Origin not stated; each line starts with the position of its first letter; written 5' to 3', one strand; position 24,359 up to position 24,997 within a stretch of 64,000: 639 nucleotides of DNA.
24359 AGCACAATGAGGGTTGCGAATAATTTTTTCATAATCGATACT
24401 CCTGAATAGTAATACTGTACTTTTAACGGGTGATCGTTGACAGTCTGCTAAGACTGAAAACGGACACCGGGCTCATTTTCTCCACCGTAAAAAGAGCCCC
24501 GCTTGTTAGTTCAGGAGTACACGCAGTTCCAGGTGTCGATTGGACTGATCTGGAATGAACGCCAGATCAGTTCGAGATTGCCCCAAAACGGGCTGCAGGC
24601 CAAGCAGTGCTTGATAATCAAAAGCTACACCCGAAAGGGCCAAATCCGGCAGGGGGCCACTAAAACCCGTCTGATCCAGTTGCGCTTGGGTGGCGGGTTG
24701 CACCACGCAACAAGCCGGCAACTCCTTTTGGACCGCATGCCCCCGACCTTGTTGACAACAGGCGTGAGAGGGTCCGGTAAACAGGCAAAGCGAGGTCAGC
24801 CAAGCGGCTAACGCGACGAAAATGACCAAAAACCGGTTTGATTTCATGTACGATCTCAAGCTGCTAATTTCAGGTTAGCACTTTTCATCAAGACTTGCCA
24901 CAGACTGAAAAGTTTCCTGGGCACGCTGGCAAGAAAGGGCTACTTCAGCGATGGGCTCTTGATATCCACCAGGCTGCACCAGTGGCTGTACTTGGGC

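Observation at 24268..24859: Tandem pair of secreted CC-doublet proteins, including an unlisted 40-aa peptide with a CC-x4-CC-x5-CC core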

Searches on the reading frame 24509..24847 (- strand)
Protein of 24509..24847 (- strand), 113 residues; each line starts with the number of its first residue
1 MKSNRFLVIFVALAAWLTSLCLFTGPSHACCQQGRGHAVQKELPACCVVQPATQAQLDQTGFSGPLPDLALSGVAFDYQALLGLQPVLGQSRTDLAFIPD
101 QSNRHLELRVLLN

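Call 3: search_protein_families(library=ncbifam, proteins=[window:24509-24847:-], max_evalue=1)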
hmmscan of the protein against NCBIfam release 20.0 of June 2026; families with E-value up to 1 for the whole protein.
seq(113 aa): 0 families

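Call 4: search_protein_families(library=pfam, proteins=[window:24509-24847:-], max_evalue=1)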
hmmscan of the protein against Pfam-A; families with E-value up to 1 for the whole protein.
seq(113 aa): 0 families

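Call 14: find_homologous_proteins(query=window:24509-24847:-, max_evalue=10)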
Query seq(113 aa) (113 aa): 12 proteins with E <= 10 among 45 candidates.
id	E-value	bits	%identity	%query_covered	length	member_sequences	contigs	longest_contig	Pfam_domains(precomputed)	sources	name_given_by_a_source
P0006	7.6e-70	250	100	100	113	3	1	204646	-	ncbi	-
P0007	4.0e-56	206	83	100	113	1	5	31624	-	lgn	-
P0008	7.6e-55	201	85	100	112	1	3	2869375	-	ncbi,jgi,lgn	jgi:hypothetical protein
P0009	1.1e-44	169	71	100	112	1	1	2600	-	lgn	-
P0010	4.0e-43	164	70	100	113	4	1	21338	-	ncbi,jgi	jgi:hypothetical protein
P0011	2.7e-42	161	69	100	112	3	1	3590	-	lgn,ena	-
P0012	5.1e-39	150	67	100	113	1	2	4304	-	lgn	-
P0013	7.7e-38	147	62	100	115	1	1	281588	-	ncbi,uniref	ncbi:hypothetical protein [Vampirovibrio sp.]|uniref:hypothetical protein n=1 Tax=Vampirovibrio sp. 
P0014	2.1e-36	142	63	100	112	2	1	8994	-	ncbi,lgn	-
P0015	7.3e-36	140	62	100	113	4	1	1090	-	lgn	-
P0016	3.9e-30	122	83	63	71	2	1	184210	-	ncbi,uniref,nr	ncbi:hypothetical protein [Vampirovibrio chlorellavorus]|uniref:hypothetical protein n=1 Tax=Vampiro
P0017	1.7e-27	113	53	100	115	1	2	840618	-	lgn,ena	-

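Call 17: find_related_loci(query=A1, collection=genome_contigs, flank=5000)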
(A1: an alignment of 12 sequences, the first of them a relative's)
Query A1 (113 aa) in genome_contigs; peptide patterns used: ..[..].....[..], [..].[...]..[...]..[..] (x = any residue, [..] = any of these).
39 stretches matched a pattern; 2 encode a relative of the query (tblastn E <= 1e-3); 2 distinct loci.
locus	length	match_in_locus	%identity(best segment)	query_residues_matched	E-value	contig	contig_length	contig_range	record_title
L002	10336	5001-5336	85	1-113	1e-60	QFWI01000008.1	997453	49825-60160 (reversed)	MAG: Vampirovibrio chlorellavorus isolate Vc_AZ_2 Contig8, whole genome shotgun sequence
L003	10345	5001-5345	62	1-113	5e-44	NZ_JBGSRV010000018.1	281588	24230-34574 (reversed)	MAG: Vampirovibrio sp. isolate JTS-AC367 k141_405280, whole genome shotgun sequence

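Call 18: find_related_loci(query=A1, collection=metagenome_contigs, flank=5000)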
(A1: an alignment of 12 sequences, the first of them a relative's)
Query A1 (113 aa) in metagenome_contigs; peptide patterns used: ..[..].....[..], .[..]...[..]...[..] (x = any residue, [..] = any of these).
71 stretches matched a pattern; 2 encode a relative of the query (tblastn E <= 1e-3); 2 distinct loci.
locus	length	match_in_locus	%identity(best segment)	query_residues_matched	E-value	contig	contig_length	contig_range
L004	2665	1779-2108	40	4-113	1e-19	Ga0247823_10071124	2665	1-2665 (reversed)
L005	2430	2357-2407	82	97-113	2e-6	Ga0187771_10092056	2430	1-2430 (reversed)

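Call 22: find_encoding_contigs(protein=P0017, flank=5000, max_places=2)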
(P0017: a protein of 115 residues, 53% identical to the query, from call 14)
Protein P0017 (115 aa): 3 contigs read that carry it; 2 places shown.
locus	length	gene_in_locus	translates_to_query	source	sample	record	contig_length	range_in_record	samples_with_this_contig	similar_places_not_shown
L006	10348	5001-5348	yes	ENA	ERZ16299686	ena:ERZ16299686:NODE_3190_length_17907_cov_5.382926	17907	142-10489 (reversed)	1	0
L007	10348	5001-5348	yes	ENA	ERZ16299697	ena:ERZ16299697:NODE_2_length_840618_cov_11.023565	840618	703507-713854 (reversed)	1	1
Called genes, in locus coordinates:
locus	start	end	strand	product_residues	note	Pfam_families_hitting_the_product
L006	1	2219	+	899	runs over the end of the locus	PF00515:TPR_1 (faint), PF07719:TPR_2 (faint), PF17874:TPR_MalT (weak), PF01590:GAF, PF13185:GAF_2, PF13492:GAF_3, PF01966:HD, PF13487:HD_5, +3 more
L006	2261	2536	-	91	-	-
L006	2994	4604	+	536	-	PF03255:ACCA, PF01039:Carboxyl_trans, PF06833:MdcE (faint)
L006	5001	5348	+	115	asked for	-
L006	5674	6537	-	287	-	PF11209:LmeA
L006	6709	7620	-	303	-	PF00071:Ras (weak), PF00350:Dynamin_N (faint), PF01926:MMR_HSR1, PF02421:FeoB_N, PF03193:RsgA_GTPase (faint), PF00009:GTP_EFTU, PF07650:KH_2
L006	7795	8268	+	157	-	-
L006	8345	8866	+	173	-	-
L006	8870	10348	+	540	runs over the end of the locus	?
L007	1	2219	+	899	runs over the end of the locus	PF00515:TPR_1 (faint), PF07719:TPR_2 (faint), PF17874:TPR_MalT (weak), PF01590:GAF, PF13185:GAF_2, PF13492:GAF_3, PF01966:HD, PF13487:HD_5, +3 more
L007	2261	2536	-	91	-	-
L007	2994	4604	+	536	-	PF03255:ACCA, PF01039:Carboxyl_trans, PF06833:MdcE (faint)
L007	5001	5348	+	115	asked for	-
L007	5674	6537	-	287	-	PF11209:LmeA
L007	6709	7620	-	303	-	PF00071:Ras (weak), PF00350:Dynamin_N (faint), PF01926:MMR_HSR1, PF02421:FeoB_N, PF03193:RsgA_GTPase (faint), PF00009:GTP_EFTU, PF07650:KH_2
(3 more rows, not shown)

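Call 23: find_encoding_contigs(protein=P0010, flank=5000, max_places=2)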
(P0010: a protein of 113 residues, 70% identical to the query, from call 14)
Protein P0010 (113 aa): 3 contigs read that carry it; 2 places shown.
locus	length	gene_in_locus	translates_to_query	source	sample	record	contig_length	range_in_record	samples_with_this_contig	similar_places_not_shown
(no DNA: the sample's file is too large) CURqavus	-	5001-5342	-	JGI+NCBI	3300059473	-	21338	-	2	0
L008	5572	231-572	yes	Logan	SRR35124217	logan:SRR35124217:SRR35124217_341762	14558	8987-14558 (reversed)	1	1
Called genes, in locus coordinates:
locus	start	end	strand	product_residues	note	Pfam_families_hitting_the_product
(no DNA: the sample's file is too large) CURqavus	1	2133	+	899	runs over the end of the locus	PF00515:TPR_1 (faint), PF07719:TPR_2 (faint), PF17874:TPR_MalT, PF01590:GAF, PF13185:GAF_2, PF13492:GAF_3, PF01966:HD, PF13487:HD_5, +2 more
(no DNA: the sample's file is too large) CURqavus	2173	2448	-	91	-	-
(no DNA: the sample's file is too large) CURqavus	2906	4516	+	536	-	PF03255:ACCA, PF01039:Carboxyl_trans, PF06833:MdcE (faint)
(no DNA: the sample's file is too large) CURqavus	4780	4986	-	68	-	-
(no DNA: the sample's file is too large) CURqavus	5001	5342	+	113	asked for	-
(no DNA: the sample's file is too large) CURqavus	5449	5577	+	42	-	-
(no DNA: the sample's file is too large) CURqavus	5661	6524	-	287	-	PF11209:LmeA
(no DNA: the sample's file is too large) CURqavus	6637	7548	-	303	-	PF00009:GTP_EFTU, PF00071:Ras (faint), PF00350:Dynamin_N (faint), PF01926:MMR_HSR1, PF02421:FeoB_N, PF03193:RsgA_GTPase (faint), PF07650:KH_2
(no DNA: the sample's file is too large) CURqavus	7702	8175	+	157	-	-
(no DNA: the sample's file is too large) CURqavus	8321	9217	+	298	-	-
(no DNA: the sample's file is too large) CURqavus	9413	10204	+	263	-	PF01464:SLT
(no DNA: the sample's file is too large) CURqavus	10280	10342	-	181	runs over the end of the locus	PF07963:N_methyl (weak)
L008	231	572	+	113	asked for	-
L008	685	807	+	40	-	-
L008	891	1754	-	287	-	PF11209:LmeA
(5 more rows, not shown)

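Call 24: find_encoding_contigs(protein=P0014, flank=4000, max_places=1)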
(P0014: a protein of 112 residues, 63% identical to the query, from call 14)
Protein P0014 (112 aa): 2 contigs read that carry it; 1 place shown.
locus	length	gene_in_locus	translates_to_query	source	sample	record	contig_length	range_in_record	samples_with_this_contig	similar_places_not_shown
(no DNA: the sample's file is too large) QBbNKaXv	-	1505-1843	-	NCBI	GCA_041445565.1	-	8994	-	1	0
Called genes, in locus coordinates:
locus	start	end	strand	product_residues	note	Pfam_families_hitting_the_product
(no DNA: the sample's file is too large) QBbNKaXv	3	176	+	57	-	?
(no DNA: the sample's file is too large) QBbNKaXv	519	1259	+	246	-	-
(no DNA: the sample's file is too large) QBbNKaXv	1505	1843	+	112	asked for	-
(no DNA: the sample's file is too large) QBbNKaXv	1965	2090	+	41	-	-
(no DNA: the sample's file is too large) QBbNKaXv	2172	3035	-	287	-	PF11209:LmeA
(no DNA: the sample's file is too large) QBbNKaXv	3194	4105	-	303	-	PF00071:Ras (faint), PF00350:Dynamin_N (faint), PF01926:MMR_HSR1, PF02421:FeoB_N, PF03193:RsgA_GTPase (faint), PF00009:GTP_EFTU (weak), PF07650:KH_2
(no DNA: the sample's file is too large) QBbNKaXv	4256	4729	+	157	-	-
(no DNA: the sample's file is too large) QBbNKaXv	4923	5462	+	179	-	-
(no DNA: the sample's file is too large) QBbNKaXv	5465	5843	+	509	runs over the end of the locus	PF12831:FAD_oxidored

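Call 25: find_encoding_contigs(protein=P0012, flank=4000, max_places=1)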
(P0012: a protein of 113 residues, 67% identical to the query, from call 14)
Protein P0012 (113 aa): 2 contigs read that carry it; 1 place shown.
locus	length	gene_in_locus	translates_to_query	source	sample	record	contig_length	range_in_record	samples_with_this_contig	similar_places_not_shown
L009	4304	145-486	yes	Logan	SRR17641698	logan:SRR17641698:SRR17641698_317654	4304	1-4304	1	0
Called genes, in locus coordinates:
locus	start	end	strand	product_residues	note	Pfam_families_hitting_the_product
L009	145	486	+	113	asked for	-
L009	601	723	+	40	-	-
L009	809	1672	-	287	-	PF11209:LmeA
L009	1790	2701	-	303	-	PF00350:Dynamin_N (faint), PF01926:MMR_HSR1, PF02421:FeoB_N, PF03193:RsgA_GTPase (faint), PF00009:GTP_EFTU, PF07650:KH_2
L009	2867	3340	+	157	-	-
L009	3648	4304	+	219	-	?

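Call 26: find_encoding_contigs(protein=P0011, flank=4000, max_places=1)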
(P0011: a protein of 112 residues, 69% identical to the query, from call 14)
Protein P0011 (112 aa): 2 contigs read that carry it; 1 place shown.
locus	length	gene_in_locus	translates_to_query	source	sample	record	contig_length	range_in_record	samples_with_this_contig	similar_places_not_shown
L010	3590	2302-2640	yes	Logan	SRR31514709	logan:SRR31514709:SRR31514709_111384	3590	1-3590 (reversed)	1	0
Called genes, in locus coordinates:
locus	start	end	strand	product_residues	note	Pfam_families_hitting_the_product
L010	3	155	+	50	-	?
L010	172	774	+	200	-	-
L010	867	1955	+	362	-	PF00535:Glycos_transf_2, PF10111:Glyco_tranf_2_2 (weak), PF13424:TPR_12 (faint), PF13432:TPR_16 (faint), PF00515:TPR_1 (faint), PF07719:TPR_2 (faint), PF13428:TPR_14 (faint)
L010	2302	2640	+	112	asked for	-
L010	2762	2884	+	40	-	-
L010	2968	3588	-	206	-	?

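Call 27: find_encoding_contigs(protein=P0009, flank=4000, max_places=1)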
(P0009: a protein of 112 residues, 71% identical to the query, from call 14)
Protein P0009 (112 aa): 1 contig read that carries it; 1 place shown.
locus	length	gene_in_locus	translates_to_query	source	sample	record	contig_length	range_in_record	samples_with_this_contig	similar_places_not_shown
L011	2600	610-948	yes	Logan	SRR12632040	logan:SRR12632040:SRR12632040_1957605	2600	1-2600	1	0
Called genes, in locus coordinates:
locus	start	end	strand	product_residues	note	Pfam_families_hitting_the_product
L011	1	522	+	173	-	?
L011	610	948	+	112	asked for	-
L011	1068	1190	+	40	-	-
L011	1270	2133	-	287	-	PF11209:LmeA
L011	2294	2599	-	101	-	?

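Call 43: search_protein_representatives(alignment_id=A2)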
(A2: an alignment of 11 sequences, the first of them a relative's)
Query: 11 sequences, 112 profile positions. Proteins with E-value up to 0.001 (for the whole library): 40; up to 1e-10: 16; up to 1e-30: 2. The best 40 are listed.
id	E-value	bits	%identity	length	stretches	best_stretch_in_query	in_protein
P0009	2.2e-57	208.1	-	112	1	1-112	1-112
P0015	3.6e-55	201.0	-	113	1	1-112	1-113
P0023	6.1e-27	110.0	-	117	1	3-112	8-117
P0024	1.8e-26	108.5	-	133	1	4-111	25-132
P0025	2.5e-24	101.6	-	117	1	4-112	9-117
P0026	6.0e-18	81.1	-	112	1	4-112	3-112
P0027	9.9e-16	73.9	-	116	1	3-112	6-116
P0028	1.5e-14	70.1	-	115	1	4-112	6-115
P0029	3.4e-14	69.0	-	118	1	7-112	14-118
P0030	4.2e-14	68.7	-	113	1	4-112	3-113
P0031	7.9e-14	67.8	-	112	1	4-112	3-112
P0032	1.2e-13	67.2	-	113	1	5-112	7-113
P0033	1.7e-12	63.6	-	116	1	4-112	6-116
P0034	3.5e-12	62.5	-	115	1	7-112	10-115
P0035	1.7e-11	60.3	-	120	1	4-112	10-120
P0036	2.2e-11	59.9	-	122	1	6-112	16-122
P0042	1.5e-08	50.8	-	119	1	5-111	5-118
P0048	6.5e-07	45.5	-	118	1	5-112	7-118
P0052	3.2e-06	43.3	-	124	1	1-112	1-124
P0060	9.7e-04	35.3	-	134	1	3-112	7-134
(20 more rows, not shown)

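Call 45: find_encoding_contigs(protein=P0036, flank=6000, max_places=4)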
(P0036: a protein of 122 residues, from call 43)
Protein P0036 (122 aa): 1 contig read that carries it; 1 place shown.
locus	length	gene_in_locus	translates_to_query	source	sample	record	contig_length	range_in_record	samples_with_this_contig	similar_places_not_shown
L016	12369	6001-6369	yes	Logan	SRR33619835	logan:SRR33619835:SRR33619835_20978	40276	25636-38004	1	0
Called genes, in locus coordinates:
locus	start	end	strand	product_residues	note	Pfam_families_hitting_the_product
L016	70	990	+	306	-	PF12895:ANAPC3 (weak), PF13432:TPR_16, PF14559:TPR_19, PF05843:Suf (weak), PF23914:TPR_CcmH_CycH (weak), PF14559:TPR_19, PF13371:TPR_9, PF13432:TPR_16, +20 more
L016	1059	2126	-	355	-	PF00667:FAD_binding_1 (faint), PF00175:NAD_binding_1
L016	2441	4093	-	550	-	PF00324:AA_permease, PF13520:AA_permease_2, PF13906:AA_permease_C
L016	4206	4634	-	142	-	-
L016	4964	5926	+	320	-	PF01063:Aminotran_4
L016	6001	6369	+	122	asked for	-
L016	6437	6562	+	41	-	-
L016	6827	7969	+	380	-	PF03743:TrbI (weak)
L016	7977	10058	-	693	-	PF00574:CLP_protease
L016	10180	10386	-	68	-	-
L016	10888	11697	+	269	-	PF00318:Ribosomal_S2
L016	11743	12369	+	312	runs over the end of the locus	PF00889:EF_TS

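Call 47: find_encoding_contigs(protein=P0052, flank=6000, max_places=4)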
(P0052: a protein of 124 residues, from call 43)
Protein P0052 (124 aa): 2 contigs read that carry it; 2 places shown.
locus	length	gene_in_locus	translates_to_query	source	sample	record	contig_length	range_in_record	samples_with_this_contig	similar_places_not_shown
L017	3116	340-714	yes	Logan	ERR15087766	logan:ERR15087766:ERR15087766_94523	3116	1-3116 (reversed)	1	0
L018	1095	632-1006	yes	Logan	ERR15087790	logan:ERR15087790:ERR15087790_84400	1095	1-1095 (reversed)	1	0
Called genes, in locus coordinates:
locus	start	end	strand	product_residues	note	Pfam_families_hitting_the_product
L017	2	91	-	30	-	?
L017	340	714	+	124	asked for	-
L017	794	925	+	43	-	-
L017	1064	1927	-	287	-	-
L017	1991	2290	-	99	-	-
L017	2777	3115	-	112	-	?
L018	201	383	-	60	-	-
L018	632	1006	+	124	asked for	-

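Call 59: predict_structure(alignment_id=A4)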
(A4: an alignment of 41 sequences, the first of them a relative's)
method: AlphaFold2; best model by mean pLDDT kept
length: 113 residues; sequences in the alignment: 41
mean_pLDDT: 70.5   pTM: 0.28
mean pLDDT of the five models: 70.5, 69.4, 66.8, 66.3, 65.6
residues with pLDDT >= 90: 12; 70-90: 40; 50-70: 54; < 50: 7
segments of 3 or more residues with pLDDT < 50: 29-35
pLDDT, mean of each block of 10 residues (from residue 1): 86 92 60 51 60 59 62 79 69 72 85 72
secondary structure, 60 per line:
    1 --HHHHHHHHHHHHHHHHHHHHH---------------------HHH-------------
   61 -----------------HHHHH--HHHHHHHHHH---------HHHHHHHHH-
elements in order: H3-23 H78-82 H85-94 H104-112

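Call 63: search_solved_structures(query=A4, max_evalue=10, show_alignments=2)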
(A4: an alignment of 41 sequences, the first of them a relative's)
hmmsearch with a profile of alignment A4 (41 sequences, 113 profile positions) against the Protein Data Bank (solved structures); distinct sequences matched with E-value up to 10: 1.
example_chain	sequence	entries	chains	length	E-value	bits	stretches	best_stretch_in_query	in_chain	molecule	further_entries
5cwq_A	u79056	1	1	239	0.17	15.5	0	12-66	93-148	Designed helical repeat protein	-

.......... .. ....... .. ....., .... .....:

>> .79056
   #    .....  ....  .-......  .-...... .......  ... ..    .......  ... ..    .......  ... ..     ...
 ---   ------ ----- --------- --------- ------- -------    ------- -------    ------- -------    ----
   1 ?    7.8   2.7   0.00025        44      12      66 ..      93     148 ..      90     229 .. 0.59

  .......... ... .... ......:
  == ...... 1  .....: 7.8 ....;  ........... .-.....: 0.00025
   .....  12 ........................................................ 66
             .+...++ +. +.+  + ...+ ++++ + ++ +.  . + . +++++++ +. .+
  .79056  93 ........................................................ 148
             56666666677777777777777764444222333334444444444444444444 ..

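Call 67: list_cluster_members(proteins=[P0023, P0025, P0027, P0030, P0033, P0036, P0042, P0048, P0052, P0060])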
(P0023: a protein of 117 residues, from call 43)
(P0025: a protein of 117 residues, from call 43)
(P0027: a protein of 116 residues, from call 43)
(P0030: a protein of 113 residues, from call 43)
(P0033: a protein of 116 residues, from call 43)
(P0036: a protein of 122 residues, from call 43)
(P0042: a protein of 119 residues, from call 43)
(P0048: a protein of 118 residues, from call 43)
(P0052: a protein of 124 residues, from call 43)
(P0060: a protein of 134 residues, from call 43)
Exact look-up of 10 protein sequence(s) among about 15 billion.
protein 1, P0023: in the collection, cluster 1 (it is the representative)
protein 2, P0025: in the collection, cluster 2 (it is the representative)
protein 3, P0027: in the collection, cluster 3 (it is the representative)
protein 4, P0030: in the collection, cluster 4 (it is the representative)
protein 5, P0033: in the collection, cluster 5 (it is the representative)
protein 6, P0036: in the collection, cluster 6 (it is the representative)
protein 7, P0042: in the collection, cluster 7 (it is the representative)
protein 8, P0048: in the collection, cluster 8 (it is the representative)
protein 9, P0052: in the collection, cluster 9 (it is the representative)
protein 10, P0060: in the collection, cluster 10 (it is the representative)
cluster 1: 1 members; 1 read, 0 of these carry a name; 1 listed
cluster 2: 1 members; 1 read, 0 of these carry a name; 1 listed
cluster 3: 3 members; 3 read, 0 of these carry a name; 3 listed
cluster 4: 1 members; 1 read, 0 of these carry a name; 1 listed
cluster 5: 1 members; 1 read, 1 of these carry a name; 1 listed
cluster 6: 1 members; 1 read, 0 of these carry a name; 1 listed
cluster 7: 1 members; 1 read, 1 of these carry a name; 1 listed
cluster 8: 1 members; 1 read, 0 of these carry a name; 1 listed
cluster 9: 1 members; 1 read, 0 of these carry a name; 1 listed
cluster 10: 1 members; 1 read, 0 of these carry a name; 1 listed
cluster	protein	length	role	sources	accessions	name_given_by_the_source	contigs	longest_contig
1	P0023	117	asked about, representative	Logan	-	-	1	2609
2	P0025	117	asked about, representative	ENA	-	-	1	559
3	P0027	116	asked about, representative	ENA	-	-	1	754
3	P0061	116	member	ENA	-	-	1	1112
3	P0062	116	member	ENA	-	-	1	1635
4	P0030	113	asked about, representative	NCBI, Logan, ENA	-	-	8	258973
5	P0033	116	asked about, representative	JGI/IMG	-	hypothetical protein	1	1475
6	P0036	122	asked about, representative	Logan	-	-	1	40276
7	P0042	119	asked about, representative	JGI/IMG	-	hypothetical protein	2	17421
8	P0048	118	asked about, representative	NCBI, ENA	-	-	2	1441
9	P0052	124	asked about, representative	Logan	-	-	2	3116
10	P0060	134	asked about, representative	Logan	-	-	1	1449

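Call 73: search_protein_families(library=pfam, proteins=[L016:6827-7969:+, L017:1064-1927:-, L016:4206-4634:-], max_evalue=1)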
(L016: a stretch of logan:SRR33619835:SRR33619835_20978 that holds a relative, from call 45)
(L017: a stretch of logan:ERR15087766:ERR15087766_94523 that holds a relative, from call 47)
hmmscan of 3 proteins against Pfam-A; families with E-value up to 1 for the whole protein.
L016:6827-7969:+ (380 aa): 0 families

L017:1064-1927:- (287 aa): 1 family
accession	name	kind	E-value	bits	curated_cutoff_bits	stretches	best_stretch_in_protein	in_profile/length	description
PF11014.13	DUF2852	-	0.25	11.9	22.5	1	158-227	22-86/116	Protein of unknown function (DUF2852)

L016:4206-4634:- (142 aa): 11 families
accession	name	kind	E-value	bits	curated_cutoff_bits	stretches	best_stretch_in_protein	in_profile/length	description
PF17032.10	Zn_ribbon_15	-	0.0044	18.2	28.9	0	64-110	24-62/73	zinc-ribbon family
PF00412.28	LIM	-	0.021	15.5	22.9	1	78-109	27-56/58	LIM domain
PF01363.27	FYVE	-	0.053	14.1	27.8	1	3-28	9-33/67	FYVE zinc finger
PF06906.16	DUF1272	-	0.068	13.7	25.3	0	3-26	6-30/57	Protein of unknown function (DUF1272)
PF03028.21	Dynein_heavy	-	0.1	13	30.5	1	44-110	2-68/115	Dynein heavy chain region D6 P-loop domain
PF24760.1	TPR_IF140_C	-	0.11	13.3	27.4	1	62-106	60-104/124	IF140 C-terminal TPR domain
PF14446.12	Prok-RING_1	-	0.18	12.2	29.1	0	4-26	6-27/54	Prokaryotic RING finger family 1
PF19090.5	DUF5778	-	0.19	12.5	26.9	0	18-56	80-119/126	Family of unknown function (DUF5778)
PF12773.13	DZR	-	0.25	12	27.3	0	80-111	1-23/45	Double zinc ribbon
PF08646.16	Rep_fac-A_C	-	0.33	11.2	28.5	0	4-56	20-76/146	Replication factor-A C terminal domain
PF16685.11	zf-RING_10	-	0.69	10.5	31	0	79-109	2-32/70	zinc RING finger of MSL2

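Call 91: fold_search(model_id=the predicted structure, library=pdb)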
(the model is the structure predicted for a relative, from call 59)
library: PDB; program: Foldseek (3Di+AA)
matches with E <= 10: 1; with E <= 0.001: 0
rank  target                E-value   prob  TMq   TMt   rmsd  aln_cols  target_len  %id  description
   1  5it7_ii               8.3e+00  0.01  0.11  0.12  12.6        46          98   17  Structure of the Kluyveromyces lactis 80S ribosome in complex with the cricket paralysis virus IRES and eEF2 (released 2016-05-18)
